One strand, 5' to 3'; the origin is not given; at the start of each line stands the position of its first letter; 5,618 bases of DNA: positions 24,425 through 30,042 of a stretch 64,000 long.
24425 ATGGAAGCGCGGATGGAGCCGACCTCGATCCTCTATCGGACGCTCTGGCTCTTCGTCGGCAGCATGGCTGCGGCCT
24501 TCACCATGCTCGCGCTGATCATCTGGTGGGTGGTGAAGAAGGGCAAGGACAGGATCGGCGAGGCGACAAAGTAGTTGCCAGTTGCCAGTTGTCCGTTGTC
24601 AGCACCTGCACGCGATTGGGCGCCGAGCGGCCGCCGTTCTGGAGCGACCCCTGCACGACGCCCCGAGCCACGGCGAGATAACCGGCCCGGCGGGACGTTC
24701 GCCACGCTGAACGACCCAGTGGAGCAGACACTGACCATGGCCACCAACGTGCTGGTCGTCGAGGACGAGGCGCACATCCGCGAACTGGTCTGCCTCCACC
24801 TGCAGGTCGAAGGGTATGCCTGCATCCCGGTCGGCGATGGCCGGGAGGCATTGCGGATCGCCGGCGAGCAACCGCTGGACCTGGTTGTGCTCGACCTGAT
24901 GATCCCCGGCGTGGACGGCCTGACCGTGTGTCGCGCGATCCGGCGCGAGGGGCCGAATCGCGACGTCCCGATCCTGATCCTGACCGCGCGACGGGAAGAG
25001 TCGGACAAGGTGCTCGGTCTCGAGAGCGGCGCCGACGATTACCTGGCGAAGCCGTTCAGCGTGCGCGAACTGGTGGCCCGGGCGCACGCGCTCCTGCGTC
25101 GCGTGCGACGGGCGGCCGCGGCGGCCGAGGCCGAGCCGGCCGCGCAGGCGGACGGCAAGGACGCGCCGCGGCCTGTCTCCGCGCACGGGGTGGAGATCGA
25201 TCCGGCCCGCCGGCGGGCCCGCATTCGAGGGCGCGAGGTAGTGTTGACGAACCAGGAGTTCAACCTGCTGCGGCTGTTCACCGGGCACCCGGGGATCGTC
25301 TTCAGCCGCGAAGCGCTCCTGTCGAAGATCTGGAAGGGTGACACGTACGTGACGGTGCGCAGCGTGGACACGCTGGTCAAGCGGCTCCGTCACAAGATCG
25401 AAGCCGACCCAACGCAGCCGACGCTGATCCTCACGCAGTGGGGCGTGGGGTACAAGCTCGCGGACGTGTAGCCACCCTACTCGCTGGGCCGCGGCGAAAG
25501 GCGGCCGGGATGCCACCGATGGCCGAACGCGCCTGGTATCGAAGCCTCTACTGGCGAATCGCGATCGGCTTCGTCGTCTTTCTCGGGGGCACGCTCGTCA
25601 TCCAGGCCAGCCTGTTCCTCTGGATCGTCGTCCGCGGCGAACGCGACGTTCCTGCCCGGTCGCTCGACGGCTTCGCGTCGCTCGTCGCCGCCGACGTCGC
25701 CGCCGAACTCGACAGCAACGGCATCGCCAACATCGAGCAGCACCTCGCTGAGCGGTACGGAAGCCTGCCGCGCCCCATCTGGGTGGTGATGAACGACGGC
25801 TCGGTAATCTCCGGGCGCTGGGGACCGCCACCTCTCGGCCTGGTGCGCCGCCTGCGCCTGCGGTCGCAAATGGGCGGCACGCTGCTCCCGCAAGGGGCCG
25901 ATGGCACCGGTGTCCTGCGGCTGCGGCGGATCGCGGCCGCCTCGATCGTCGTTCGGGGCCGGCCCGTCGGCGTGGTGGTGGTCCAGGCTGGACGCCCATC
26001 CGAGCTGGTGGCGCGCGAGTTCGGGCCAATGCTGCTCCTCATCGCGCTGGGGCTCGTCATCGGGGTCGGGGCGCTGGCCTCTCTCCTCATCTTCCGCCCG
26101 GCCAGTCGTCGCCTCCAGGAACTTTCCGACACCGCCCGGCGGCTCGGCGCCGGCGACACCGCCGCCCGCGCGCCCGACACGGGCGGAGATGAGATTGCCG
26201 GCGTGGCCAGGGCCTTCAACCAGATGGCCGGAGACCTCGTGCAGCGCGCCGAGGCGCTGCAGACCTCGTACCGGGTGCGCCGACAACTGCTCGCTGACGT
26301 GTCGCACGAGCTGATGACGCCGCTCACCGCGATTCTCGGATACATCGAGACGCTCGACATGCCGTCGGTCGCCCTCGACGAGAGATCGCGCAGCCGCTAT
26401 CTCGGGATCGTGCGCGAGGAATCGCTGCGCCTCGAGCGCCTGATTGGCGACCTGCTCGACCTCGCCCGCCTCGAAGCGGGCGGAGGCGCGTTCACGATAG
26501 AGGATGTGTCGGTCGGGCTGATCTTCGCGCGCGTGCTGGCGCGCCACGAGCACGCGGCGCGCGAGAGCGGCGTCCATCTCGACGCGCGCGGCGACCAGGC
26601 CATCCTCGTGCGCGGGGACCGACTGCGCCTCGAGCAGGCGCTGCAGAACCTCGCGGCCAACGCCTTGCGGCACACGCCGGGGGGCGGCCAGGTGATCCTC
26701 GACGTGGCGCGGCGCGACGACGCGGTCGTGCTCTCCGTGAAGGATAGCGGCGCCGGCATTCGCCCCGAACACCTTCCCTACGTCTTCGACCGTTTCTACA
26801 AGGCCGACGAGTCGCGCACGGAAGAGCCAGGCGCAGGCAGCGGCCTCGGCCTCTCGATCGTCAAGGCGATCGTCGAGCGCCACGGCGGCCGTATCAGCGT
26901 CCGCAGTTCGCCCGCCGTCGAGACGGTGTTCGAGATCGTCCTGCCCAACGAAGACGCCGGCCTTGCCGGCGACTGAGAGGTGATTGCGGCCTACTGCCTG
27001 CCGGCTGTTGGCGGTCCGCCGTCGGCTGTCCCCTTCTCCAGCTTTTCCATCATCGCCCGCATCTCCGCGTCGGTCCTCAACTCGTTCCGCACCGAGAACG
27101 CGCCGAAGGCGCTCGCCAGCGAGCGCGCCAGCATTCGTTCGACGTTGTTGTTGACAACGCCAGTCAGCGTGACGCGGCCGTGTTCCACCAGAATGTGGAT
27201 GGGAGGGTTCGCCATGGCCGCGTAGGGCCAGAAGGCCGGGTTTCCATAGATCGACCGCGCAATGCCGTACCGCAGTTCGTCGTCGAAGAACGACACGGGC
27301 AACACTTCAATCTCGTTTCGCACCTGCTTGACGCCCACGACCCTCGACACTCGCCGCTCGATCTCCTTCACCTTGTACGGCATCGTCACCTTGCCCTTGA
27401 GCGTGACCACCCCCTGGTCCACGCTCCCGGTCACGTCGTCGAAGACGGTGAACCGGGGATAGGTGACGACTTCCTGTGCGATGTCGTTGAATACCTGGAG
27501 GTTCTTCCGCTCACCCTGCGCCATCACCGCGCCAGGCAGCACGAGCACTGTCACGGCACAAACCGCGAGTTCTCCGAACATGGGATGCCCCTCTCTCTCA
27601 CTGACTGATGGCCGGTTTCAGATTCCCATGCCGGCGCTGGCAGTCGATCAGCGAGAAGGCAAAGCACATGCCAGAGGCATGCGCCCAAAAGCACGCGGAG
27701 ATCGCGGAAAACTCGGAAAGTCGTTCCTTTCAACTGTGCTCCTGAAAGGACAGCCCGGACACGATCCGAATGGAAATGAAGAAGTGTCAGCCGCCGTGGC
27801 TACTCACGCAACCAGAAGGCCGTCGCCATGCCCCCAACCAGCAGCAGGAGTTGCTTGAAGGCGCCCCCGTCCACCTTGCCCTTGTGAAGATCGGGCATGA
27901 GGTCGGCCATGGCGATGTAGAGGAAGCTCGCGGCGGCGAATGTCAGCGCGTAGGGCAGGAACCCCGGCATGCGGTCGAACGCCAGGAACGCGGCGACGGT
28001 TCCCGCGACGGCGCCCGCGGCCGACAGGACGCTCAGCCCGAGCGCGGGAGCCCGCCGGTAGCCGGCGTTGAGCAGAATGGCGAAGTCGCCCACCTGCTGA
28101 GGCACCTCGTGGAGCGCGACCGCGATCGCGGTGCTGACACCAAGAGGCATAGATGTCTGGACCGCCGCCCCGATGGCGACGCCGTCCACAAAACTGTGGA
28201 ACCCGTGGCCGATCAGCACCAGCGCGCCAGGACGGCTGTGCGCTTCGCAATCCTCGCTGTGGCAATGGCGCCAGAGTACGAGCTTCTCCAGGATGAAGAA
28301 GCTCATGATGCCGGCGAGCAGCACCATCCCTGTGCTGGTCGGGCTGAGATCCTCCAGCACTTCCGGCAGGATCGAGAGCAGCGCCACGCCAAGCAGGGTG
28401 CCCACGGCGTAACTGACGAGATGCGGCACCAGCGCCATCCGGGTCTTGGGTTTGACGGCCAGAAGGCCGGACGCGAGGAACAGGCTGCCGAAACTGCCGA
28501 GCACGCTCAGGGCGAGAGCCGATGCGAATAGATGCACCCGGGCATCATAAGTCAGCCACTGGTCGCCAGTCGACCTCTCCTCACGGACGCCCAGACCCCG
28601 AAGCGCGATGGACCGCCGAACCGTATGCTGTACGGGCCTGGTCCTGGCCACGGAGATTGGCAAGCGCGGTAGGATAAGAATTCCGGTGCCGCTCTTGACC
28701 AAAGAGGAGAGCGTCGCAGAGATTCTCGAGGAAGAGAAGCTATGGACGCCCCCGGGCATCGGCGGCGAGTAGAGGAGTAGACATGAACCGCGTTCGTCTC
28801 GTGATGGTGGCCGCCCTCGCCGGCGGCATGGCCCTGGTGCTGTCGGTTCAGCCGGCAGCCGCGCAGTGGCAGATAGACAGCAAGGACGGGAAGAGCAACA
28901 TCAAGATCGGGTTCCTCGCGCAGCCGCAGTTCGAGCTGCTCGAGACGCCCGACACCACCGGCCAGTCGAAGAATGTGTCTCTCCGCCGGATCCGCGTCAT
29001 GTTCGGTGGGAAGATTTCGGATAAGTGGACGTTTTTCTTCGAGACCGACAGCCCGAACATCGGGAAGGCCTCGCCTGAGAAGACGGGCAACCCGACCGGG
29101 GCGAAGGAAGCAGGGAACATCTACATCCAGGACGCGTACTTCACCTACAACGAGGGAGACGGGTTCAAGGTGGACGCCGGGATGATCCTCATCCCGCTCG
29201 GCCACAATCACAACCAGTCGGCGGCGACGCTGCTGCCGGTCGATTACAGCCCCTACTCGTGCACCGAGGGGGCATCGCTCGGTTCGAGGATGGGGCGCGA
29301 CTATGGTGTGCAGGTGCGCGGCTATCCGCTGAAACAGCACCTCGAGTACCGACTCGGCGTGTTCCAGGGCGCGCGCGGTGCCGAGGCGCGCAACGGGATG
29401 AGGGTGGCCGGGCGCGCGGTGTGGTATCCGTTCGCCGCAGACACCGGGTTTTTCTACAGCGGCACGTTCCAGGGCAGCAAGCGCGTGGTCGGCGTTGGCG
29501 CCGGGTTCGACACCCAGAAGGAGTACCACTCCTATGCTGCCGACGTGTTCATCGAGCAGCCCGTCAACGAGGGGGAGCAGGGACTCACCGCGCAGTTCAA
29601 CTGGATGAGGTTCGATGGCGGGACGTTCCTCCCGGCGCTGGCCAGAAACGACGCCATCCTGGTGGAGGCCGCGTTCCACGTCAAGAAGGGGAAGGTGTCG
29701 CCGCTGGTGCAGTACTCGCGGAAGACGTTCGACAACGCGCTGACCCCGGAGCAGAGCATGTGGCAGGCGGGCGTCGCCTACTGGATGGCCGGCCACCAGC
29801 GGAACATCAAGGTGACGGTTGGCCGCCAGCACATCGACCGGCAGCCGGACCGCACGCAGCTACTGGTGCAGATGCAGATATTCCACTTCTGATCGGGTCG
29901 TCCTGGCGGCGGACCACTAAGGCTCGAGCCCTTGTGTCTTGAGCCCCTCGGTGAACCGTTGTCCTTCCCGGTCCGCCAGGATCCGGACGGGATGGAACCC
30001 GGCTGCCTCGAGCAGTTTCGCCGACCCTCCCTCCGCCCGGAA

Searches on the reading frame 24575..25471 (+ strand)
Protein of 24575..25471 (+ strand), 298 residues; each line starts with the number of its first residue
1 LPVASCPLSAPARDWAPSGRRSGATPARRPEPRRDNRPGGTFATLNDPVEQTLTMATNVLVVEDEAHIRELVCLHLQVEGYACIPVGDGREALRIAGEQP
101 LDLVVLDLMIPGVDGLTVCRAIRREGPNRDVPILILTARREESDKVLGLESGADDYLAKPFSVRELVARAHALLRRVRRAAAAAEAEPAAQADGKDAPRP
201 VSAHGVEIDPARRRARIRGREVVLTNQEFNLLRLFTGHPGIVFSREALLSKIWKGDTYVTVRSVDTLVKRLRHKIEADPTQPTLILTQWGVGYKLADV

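Call 33: search_protein_families(library=pfam, proteins=[window:24575-25471:+], max_evalue=0.000001)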
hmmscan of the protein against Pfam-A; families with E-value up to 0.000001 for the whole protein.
window:24575-25471:+ (298 aa): 2 families
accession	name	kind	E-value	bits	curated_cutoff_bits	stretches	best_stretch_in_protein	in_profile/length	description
PF00072.30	Response_reg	-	6.2e-27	94.4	30.2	1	59-170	1-110/111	Response regulator receiver domain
PF00486.34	Trans_reg_C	-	8.5e-24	83.9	26.2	1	219-295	1-77/77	Transcriptional regulatory protein, C terminal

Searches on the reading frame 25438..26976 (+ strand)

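Call 33: search_protein_families(library=pfam, proteins=[window:25438-26976:+], max_evalue=0.000001)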
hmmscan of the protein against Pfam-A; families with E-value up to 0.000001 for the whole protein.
window:25438-26976:+ (512 aa): 3 families
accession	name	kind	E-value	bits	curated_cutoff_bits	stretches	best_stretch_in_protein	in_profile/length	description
PF02518.31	HATPase_c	-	3.2e-29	102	26.4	1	393-505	1-110/111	Histidine kinase-, DNA gyrase B-, and HSP90-like ATPase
PF00512.31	HisKA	-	3.8e-18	65.7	26.9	1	281-348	2-66/66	His Kinase A (phospho-acceptor) domain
PF00672.30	HAMP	-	1.5e-12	48.1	25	1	218-268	2-52/53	HAMP domain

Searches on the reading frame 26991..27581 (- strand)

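Call 33: search_protein_families(library=pfam, proteins=[window:26991-27581:-], max_evalue=0.000001)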
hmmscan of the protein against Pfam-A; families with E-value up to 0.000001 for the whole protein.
window:26991-27581:- (196 aa): 1 family
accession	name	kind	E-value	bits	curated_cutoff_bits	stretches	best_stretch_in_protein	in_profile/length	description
PF04972.22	BON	-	2.2e-15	57.1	27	1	48-94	22-68/69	BON domain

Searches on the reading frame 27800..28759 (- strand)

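Call 33: search_protein_families(library=pfam, proteins=[window:27800-28759:-], max_evalue=0.000001)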
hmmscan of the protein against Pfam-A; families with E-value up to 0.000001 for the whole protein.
window:27800-28759:- (319 aa): 1 family
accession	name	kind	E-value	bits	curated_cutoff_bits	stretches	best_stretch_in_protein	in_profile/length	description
PF02535.28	Zip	-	5.9e-31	108.3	35.1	1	166-315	166-320/323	ZIP Zinc transporter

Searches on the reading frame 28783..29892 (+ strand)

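Call 33: search_protein_families(library=pfam, proteins=[window:28783-29892:+], max_evalue=0.000001)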
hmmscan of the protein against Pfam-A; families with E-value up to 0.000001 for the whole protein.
window:28783-29892:+ (369 aa): 1 family
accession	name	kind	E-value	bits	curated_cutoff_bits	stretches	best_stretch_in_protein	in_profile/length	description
PF07396.17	Porin_O_P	-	2e-11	44.2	20.9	1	52-220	13-169/370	Phosphate-selective porin O and P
